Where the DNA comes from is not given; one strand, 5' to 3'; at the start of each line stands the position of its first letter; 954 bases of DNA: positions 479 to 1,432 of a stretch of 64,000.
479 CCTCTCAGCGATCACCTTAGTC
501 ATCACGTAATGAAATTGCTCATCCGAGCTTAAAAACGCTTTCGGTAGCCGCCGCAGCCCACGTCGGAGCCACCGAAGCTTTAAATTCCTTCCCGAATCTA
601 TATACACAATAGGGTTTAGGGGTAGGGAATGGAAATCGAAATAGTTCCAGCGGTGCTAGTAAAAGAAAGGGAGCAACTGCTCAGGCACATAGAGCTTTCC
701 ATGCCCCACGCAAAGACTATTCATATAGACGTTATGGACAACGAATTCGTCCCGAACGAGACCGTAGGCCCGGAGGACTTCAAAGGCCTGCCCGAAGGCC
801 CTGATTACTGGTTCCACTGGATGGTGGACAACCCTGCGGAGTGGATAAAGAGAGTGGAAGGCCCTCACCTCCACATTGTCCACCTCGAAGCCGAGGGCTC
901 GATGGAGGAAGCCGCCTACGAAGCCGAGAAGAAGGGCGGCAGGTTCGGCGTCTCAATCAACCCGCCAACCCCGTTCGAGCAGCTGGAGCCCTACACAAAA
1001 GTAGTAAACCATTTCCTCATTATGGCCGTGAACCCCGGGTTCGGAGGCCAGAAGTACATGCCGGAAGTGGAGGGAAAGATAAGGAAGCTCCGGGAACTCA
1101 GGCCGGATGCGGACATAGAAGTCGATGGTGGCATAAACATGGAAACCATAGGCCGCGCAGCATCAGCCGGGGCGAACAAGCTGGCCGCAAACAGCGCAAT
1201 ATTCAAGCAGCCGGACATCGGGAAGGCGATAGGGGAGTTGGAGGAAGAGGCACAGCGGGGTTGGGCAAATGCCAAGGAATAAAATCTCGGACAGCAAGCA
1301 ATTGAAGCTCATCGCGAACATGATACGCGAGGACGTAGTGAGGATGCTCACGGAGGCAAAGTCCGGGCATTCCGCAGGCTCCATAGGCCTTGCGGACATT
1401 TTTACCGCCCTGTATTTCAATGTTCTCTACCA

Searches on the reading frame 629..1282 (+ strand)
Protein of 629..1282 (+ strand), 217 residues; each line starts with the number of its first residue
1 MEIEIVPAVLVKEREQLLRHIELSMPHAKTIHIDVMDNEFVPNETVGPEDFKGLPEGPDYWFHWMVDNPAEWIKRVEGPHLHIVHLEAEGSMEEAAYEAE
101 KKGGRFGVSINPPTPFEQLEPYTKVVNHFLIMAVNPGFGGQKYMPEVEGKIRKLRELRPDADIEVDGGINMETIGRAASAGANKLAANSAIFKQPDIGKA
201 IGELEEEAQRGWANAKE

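Call 40: find_encoding_contigs(protein=window:629-1282:+, flank=10000, max_places=4)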
Protein window:629-1282:+ (217 aa): 19 contigs read that carry it; 4 places shown.
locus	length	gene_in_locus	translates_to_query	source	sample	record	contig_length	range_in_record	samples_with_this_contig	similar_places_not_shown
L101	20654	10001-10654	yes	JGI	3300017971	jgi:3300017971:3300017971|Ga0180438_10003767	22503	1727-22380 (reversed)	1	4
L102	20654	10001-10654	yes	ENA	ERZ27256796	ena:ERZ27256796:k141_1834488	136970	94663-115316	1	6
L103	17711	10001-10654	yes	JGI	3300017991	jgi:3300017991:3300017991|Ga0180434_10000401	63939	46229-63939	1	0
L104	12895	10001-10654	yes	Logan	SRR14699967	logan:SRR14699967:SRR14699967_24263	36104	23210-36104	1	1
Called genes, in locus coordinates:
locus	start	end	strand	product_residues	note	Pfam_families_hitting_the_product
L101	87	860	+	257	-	-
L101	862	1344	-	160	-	-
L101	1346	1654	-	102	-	-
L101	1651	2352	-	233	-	-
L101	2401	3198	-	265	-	-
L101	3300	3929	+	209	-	PF22175:Ogg-HhH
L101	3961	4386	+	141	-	-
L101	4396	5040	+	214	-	PF07853:DUF1648, PF13630:SdpI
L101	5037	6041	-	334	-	PF00924:MS_channel_2nd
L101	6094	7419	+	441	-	-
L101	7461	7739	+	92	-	-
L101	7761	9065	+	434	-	PF22039:HUTI_composite_bact (faint), PF01979:Amidohydro_1, PF07969:Amidohydro_3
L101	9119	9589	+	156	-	PF20603:Bact_hydrolase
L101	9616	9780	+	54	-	-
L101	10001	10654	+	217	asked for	PF00834:Ribul_P_3_epim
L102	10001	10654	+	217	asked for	PF00834:Ribul_P_3_epim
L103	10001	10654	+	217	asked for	PF00834:Ribul_P_3_epim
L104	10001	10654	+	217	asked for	PF00834:Ribul_P_3_epim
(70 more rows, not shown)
